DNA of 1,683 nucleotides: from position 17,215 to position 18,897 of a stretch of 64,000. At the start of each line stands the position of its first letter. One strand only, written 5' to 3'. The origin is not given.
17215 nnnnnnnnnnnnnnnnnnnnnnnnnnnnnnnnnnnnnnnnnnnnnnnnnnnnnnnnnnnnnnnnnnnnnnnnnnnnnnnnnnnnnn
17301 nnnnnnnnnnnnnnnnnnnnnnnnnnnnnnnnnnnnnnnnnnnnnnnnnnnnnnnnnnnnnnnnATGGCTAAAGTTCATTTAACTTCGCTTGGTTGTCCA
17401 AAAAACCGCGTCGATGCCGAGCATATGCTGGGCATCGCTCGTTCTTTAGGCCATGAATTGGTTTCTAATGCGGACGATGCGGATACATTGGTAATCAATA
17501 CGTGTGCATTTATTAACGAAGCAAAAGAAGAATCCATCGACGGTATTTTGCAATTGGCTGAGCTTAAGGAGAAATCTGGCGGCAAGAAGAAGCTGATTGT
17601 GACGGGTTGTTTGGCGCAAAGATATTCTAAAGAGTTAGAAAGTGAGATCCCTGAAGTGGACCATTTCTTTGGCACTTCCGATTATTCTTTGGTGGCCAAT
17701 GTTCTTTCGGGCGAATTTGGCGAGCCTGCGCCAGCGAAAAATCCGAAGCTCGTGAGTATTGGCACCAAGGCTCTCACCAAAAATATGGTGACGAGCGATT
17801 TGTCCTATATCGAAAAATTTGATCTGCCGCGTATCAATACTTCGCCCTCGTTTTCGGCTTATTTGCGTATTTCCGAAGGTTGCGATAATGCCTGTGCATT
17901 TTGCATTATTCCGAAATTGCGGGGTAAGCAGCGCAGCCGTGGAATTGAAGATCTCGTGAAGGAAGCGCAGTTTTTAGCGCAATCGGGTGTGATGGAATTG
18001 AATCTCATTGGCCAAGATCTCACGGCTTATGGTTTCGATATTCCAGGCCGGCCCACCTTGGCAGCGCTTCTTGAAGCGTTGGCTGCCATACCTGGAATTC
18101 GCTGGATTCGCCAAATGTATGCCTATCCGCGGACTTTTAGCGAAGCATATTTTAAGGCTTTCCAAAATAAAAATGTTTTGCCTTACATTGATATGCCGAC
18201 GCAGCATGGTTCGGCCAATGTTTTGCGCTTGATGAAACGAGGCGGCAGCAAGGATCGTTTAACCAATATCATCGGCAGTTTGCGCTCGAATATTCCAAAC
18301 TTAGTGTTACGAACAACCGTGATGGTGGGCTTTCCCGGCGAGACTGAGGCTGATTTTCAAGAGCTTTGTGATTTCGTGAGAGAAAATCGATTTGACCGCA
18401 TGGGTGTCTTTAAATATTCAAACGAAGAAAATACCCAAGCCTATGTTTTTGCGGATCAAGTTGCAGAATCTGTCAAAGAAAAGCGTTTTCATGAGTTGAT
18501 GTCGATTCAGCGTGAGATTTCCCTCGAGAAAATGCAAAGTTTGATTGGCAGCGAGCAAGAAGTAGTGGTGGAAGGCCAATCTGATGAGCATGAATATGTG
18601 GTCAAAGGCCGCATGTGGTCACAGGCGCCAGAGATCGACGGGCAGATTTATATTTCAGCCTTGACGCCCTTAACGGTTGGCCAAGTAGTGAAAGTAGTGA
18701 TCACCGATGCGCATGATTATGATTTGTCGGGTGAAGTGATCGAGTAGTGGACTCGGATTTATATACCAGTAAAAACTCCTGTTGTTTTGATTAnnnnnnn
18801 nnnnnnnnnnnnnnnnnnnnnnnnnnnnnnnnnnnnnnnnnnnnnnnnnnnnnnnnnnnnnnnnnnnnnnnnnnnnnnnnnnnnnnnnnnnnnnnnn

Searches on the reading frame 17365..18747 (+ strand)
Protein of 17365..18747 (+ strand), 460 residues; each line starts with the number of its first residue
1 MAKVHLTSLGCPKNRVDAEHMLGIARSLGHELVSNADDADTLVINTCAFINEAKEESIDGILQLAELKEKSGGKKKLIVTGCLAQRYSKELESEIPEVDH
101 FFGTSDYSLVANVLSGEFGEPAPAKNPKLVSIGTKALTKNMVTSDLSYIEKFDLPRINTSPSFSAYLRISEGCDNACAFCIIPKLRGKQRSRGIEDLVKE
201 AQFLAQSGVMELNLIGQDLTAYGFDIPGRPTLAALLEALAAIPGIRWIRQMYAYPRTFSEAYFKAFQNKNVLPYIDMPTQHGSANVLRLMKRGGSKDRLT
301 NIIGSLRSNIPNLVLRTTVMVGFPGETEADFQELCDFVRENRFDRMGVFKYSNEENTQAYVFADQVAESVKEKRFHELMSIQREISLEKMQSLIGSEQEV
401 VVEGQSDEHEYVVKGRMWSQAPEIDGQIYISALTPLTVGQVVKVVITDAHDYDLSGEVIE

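Call 7: search_protein_families(library=ncbifam, proteins=[window:17365-18747:+], max_evalue=0.001)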
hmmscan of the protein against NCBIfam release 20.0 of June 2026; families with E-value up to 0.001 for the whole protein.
window:17365-18747:+ (460 aa): 10 families
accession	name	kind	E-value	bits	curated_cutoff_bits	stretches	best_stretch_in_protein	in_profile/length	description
TIGR01125.1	TIGR01125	equivalog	4.9e-150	500.4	356.95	1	3-456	1-432/432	30S ribosomal protein S12 methylthiotransferase RimO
TIGR00089.1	TIGR00089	subfamily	1.4e-122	409.6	251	1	3-456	1-429/429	MiaB/RimO family radical SAM methylthiotransferase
TIGR01574.1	miaB-methiolase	equivalog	7.5e-86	288.8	355.3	1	3-459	1-437/437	tRNA (N6-isopentenyl adenosine(37)-C2)-methylthiotransferase MiaB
TIGR01579.1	MiaB-like-C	equivalog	2.1e-76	257.9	357.05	1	7-414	2-391/416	tRNA (N(6)-L-threonylcarbamoyladenosine(37)-C(2))-methylthiotransferase MtaB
NF010916.0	PRK14336.1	equivalog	3.2e-68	230.4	606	2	158-459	119-413/418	tRNA (N6-isopentenyl adenosine(37)-C2)-methylthiotransferase MiaB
TIGR01578.1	MiaB-like-B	hypoth_equivalog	1.2e-67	228.6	314.7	1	3-459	1-421/421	tRNA (N(6)-L-threonylcarbamoyladenosine(37)-C(2))-methylthiotransferase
TIGR04014.1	B12_SAM_MJ_0865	equivalog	2.1e-18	66.3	360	1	164-348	160-343/434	methyl-coenzyme M reductase glutamine C-methyltransferase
TIGR04013.1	B12_SAM_MJ_1487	hypoth_equivalog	2.1e-12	46.6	251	1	156-340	143-332/382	TIGR04013 family B12-binding domain/radical SAM domain-containing protein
TIGR04479.1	bcpD_PhpK_rSAM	subfamily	2e-11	43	600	2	282-344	352-412/504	PhpK family radical SAM P-methyltransferase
NF038361.1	rSAM_Sden_1168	equivalog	4.9e-08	32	575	1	167-350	285-460/560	Sden_1168 family B12-binding radical SAM P-methyltransferase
